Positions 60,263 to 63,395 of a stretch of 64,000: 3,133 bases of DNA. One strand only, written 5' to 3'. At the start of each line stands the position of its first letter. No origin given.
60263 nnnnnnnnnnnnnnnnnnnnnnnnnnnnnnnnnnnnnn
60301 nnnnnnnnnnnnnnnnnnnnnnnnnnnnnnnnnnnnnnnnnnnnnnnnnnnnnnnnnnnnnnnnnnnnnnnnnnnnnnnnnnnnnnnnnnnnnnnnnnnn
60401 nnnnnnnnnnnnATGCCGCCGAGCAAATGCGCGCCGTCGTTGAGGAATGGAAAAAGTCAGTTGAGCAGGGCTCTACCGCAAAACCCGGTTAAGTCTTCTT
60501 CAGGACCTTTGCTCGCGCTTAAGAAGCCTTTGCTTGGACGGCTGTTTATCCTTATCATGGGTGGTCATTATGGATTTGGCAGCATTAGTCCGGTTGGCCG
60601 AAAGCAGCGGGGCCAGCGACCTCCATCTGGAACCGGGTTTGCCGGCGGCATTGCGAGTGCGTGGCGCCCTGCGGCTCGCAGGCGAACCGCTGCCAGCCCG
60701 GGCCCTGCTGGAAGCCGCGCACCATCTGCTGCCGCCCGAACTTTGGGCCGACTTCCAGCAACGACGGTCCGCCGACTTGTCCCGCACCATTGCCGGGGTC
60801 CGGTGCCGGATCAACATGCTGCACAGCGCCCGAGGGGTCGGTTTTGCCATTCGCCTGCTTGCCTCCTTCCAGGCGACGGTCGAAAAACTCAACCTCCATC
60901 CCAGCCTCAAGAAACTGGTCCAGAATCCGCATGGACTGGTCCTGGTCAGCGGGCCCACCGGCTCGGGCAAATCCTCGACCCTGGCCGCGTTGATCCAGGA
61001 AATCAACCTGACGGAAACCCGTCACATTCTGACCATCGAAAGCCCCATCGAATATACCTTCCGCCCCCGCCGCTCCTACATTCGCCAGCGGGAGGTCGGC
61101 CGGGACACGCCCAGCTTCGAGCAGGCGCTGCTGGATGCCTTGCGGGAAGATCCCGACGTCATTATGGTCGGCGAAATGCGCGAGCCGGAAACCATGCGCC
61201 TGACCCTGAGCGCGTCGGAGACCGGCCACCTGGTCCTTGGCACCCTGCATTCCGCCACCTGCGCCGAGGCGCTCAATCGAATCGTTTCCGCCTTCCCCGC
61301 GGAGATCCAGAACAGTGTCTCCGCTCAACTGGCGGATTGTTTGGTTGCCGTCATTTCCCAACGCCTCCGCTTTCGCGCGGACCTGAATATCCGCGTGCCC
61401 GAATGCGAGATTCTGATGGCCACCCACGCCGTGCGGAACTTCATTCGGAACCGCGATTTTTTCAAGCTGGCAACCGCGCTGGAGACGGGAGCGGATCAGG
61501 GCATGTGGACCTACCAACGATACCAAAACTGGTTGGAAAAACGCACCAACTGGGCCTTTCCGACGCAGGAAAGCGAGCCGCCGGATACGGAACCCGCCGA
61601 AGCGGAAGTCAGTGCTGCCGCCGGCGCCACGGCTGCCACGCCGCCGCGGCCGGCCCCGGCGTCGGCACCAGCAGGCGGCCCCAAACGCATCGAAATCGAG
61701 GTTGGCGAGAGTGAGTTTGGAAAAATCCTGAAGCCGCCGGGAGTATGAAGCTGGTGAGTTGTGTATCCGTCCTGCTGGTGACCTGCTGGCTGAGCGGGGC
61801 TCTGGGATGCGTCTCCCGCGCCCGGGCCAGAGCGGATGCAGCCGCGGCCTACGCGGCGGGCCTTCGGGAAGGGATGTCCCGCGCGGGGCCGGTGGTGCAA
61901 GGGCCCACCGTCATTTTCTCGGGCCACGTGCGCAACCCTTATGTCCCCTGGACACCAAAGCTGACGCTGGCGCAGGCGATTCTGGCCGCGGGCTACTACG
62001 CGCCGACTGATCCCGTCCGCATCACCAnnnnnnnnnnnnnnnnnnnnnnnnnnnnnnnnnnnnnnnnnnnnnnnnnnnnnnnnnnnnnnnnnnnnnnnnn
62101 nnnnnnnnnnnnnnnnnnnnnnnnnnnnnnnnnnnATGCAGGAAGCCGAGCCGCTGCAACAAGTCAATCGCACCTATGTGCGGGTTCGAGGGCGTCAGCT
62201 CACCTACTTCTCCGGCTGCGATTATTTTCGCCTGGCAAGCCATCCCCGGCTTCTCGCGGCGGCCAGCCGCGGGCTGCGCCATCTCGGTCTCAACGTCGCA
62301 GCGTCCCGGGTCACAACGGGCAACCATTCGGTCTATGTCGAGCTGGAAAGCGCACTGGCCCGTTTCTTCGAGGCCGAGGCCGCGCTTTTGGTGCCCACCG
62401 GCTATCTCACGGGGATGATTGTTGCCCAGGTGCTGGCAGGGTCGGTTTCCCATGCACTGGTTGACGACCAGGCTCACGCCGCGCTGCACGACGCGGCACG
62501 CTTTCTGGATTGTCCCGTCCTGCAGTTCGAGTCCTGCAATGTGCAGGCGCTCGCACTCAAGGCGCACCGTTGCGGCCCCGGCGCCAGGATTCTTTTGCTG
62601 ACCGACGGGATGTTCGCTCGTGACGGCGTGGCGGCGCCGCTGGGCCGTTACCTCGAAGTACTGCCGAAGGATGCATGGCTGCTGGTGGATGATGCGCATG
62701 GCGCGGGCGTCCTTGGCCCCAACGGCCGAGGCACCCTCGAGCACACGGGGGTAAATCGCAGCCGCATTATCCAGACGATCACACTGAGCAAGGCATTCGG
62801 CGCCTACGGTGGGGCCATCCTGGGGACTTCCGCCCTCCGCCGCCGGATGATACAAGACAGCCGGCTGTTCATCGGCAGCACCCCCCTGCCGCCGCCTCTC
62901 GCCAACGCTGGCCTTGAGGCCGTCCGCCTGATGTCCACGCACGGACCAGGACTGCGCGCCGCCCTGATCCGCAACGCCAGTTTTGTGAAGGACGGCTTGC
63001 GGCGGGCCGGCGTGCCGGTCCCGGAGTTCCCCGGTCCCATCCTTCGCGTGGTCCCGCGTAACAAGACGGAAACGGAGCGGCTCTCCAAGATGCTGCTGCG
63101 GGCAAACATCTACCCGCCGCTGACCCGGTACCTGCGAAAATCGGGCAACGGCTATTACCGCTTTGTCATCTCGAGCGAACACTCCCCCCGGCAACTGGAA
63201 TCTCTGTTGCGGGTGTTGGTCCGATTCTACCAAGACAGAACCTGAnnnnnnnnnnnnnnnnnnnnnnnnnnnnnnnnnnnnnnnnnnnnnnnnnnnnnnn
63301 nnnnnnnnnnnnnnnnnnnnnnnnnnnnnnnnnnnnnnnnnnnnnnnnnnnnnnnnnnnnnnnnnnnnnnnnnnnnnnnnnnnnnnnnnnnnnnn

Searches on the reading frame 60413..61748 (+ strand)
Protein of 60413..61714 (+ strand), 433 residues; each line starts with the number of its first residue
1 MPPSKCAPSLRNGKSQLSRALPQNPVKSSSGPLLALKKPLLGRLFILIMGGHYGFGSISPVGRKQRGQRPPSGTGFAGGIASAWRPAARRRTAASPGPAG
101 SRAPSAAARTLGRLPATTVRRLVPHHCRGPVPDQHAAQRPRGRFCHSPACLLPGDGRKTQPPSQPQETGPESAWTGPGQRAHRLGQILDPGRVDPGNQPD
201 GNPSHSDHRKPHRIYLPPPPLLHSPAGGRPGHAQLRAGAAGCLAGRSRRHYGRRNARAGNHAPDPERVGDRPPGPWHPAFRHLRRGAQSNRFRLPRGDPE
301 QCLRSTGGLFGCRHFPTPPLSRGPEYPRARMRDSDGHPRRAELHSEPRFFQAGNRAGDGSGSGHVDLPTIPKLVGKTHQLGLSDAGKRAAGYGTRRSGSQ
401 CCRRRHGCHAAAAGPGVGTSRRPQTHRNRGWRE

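Call 7: search_protein_families(library=pfam, proteins=[window:60413-61714:+], max_evalue=0.00001)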
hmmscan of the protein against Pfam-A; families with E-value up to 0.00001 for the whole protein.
window:60413-61714:+ (433 aa): 0 families

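Call 8: search_protein_families(library=pfam, proteins=[window:60534-61748:+], max_evalue=0.00001)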
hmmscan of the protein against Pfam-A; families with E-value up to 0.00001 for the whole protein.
window:60534-61748:+ (404 aa): 1 family
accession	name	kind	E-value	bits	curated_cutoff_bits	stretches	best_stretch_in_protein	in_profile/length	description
PF00437.27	T2SSE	-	2.5e-43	148.6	24.9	1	13-282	10-281/370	Type II/IV secretion system protein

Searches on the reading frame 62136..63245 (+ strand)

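Call 8: search_protein_families(library=pfam, proteins=[window:62136-63245:+], max_evalue=0.00001)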
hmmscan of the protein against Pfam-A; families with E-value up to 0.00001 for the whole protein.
window:62136-63245:+ (369 aa): 1 family
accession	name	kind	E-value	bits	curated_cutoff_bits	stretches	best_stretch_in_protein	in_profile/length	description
PF00155.27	Aminotran_1_2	-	7.2e-30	104.8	19.7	1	57-360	34-360/361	Aminotransferase class I and II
